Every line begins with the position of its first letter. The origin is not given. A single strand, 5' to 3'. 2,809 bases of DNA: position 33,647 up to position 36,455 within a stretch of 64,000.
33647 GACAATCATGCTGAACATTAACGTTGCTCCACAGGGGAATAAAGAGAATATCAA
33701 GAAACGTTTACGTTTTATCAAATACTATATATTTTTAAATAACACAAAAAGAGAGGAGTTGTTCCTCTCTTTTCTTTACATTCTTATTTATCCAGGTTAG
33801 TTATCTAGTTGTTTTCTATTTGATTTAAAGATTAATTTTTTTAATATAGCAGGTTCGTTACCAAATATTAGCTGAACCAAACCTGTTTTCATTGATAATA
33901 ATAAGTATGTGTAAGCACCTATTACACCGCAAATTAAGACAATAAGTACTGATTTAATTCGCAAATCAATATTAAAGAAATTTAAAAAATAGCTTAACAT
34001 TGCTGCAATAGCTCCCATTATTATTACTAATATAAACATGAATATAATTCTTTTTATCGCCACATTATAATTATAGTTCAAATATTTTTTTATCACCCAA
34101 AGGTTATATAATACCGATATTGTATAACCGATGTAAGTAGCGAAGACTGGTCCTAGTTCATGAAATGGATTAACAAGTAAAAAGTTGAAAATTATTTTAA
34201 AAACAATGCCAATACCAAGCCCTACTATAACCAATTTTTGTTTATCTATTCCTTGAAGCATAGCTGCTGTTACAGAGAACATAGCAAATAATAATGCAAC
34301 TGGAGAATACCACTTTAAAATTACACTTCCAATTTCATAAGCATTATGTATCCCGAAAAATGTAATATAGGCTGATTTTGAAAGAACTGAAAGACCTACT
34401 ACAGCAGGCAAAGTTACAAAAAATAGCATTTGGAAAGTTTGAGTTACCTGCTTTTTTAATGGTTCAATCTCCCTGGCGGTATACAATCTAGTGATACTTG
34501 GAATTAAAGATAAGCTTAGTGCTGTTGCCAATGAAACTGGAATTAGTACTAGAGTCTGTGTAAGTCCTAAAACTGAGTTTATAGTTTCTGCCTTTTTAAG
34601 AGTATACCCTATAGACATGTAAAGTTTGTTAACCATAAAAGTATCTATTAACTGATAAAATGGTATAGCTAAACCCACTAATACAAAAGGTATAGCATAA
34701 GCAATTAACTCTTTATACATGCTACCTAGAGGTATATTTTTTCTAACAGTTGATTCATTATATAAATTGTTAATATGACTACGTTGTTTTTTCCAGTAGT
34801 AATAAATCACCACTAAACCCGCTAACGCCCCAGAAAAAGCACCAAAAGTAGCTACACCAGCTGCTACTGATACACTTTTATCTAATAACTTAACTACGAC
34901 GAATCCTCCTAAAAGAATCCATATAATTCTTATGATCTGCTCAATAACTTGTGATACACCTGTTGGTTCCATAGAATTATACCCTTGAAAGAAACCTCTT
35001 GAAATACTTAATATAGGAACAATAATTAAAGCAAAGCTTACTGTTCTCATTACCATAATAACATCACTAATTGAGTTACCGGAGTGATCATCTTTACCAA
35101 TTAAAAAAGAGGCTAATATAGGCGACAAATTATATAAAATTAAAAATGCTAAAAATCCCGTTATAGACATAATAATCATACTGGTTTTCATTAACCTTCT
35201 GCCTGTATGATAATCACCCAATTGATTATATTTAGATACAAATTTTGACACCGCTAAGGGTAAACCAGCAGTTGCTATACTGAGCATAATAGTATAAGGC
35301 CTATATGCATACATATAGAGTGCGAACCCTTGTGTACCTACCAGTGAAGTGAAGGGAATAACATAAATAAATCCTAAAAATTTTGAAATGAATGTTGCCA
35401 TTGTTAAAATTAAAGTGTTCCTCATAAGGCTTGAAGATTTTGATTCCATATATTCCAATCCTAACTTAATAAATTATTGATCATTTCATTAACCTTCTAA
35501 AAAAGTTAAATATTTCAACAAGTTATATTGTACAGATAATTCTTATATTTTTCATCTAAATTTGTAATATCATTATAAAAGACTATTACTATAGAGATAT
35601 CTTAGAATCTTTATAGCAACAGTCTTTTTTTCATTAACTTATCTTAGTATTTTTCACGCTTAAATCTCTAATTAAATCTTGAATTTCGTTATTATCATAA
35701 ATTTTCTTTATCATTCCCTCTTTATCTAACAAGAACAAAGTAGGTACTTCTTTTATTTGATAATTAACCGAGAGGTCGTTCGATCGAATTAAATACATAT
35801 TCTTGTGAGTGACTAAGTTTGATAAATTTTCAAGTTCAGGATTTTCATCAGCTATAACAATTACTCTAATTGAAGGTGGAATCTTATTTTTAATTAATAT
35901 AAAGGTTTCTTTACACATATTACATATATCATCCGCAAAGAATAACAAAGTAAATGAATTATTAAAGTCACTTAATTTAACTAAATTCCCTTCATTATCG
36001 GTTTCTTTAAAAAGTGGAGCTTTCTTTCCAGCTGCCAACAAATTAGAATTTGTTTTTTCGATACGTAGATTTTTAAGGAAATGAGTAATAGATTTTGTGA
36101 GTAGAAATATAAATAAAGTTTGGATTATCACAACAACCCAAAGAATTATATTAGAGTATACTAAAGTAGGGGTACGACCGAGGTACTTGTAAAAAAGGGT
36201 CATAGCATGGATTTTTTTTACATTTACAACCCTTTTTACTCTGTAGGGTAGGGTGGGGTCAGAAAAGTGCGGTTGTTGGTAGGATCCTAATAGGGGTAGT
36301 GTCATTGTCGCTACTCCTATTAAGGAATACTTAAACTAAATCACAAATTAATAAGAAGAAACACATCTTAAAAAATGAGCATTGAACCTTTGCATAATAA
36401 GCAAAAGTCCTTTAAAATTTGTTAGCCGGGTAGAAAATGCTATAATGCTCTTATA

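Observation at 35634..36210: The transposon landed 4 codons into the TlpA-like redoxin gene of the peptide operon, and the IR now supplies an in-frame replacement N-terminus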

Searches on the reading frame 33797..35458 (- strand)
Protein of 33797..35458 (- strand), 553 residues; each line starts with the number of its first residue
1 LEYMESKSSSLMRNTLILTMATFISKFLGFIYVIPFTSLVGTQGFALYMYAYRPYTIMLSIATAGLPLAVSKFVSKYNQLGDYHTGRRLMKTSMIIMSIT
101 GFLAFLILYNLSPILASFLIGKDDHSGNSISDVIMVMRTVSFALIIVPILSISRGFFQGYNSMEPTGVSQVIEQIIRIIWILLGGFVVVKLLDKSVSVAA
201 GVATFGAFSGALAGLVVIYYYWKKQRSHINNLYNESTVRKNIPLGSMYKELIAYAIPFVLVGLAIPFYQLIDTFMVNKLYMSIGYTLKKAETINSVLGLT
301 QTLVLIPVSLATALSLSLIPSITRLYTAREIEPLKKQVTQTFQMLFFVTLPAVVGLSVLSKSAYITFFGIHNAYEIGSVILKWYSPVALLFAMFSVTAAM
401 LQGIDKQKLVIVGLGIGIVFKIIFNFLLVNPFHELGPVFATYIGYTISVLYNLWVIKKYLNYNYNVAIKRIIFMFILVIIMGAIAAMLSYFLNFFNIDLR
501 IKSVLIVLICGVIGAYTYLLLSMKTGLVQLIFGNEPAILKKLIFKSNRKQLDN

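Call 6: search_protein_families(library=pfam, proteins=[window:33797-35458:-], max_evalue=0.01)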
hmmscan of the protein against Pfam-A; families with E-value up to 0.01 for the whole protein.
window:33797-35458:- (553 aa): 3 families
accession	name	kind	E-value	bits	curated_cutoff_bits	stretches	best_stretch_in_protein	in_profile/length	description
PF01943.22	Polysacc_synt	-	1.7e-31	110.1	28.2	1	11-325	1-273/274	Polysaccharide biosynthesis protein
PF03023.19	MurJ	-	8.4e-09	35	27.4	1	71-492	35-436/451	Lipid II flippase MurJ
PF01554.23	MatE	-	3.5e-06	27.2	24.9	2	257-427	1-161/161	MatE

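Call 7: search_protein_families(library=ncbifam, proteins=[window:33797-35458:-], max_evalue=0.01)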
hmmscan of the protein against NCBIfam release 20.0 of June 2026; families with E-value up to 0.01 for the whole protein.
window:33797-35458:- (553 aa): 3 families
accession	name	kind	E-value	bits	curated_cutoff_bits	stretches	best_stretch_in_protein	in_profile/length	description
TIGR02900.1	spore_V_B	equivalog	4.4e-53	180.7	372.3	1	11-513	1-484/488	stage V sporulation protein B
TIGR01695.1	murJ_mviN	equivalog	2.4e-10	39.8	235.55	1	10-523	1-494/506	murein biosynthesis integral membrane protein MurJ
TIGR00797.1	matE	subfamily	4e-08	32.6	147.4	2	257-465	1-201/396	MATE family efflux transporter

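Call 53: find_encoding_contigs(protein=window:33797-35449:-, flank=10000, max_places=10)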
Protein window:33797-35449:- (550 aa): 2 contigs read that carry it; 2 places shown.
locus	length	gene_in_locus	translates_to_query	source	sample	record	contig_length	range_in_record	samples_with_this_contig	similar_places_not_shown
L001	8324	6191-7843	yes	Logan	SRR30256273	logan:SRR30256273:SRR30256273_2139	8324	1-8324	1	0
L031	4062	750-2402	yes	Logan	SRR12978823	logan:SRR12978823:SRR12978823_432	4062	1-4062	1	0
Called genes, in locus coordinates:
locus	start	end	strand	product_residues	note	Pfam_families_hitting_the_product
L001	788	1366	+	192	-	-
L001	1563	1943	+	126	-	-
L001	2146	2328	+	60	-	-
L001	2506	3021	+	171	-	PF13098:Thioredoxin_2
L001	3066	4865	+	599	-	PF00664:ABC_membrane, PF00005:ABC_tran, PF13304:AAA_21 (faint)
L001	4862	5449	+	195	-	PF07291:MauE, PF07681:DoxX (weak)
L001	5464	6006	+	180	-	PF00578:AhpC-TSA (weak), PF08534:Redoxin (faint)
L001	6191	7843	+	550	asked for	PF01943:Polysacc_synt, PF03023:MurJ, PF01554:MatE (weak)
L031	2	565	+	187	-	?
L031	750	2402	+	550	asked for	PF01943:Polysacc_synt, PF03023:MurJ, PF01554:MatE (weak)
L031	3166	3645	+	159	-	-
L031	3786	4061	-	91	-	?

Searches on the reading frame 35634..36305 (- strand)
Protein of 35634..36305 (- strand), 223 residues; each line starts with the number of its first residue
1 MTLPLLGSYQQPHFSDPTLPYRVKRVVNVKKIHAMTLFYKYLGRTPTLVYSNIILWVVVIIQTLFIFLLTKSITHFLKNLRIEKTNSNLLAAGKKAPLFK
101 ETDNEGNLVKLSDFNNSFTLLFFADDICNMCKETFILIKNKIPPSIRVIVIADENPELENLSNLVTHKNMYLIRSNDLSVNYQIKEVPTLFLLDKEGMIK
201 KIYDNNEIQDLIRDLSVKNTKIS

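Call 36: find_encoding_contigs(protein=window:35634-36305:-, flank=10000, max_places=10)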
Protein window:35634-36305:- (223 aa): no gene with exactly this product is on record in the collection.

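Call 38: find_encoding_contigs(protein=window:35634-36203:-, flank=10000, max_places=10)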
Protein window:35634-36203:- (189 aa): no gene with exactly this product is on record in the collection.
